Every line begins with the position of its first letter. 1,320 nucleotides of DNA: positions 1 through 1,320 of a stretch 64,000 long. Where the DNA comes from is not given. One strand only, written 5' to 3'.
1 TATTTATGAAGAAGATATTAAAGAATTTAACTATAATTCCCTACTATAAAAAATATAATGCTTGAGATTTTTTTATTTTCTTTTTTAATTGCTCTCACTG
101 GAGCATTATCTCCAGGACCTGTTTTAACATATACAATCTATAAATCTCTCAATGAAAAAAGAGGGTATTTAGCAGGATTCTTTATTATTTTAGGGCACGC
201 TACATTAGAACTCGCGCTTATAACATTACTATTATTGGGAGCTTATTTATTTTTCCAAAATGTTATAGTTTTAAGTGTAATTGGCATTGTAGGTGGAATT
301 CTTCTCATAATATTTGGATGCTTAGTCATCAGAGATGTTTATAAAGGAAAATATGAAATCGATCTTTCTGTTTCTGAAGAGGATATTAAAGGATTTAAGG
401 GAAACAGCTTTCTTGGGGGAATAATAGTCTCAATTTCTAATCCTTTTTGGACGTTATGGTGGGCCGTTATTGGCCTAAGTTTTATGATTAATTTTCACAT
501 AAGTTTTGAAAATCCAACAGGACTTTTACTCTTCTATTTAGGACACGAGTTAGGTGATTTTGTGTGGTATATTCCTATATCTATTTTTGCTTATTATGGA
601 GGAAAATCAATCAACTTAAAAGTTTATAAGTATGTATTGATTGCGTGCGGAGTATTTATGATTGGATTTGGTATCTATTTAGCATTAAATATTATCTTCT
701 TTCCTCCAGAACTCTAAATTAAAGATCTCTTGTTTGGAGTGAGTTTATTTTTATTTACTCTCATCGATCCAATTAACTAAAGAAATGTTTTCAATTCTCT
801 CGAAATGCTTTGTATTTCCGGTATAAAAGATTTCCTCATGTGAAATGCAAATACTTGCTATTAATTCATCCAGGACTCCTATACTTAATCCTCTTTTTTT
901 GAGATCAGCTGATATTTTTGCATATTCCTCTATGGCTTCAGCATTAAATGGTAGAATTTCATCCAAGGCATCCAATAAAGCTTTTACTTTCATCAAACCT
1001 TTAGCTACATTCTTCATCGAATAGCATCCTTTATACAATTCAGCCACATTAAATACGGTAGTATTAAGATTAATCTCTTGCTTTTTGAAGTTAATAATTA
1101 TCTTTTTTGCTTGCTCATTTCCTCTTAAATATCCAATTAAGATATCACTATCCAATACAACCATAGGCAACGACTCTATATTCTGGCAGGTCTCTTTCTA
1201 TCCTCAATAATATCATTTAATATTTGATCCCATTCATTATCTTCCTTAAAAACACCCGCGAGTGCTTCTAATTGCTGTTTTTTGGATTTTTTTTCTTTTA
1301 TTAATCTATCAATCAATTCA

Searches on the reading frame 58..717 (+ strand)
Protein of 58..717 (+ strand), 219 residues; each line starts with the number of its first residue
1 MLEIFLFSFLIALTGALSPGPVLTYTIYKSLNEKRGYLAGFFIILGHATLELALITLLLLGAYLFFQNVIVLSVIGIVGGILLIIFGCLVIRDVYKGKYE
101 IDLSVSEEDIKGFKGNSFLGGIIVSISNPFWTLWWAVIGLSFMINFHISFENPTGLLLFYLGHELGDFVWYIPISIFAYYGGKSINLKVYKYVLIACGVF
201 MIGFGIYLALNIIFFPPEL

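Call 55: search_protein_families(library=pfam, proteins=[window:58-717:+], max_evalue=0.001)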
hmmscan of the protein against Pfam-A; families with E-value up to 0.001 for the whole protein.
window:58-717:+ (219 aa): 1 family
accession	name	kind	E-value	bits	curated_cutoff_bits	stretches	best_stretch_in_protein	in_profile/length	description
PF01810.24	LysE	-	2.5e-32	112.4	25.6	1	14-210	2-191/193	LysE type translocator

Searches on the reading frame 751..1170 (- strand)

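Call 55: search_protein_families(library=pfam, proteins=[window:751-1170:-], max_evalue=0.001)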
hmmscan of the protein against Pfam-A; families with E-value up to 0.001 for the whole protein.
window:751-1170:- (139 aa): 1 family
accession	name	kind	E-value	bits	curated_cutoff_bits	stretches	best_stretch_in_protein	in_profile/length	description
PF01850.27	PIN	-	1.1e-09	39.4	23.6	1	4-126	1-117/120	PIN domain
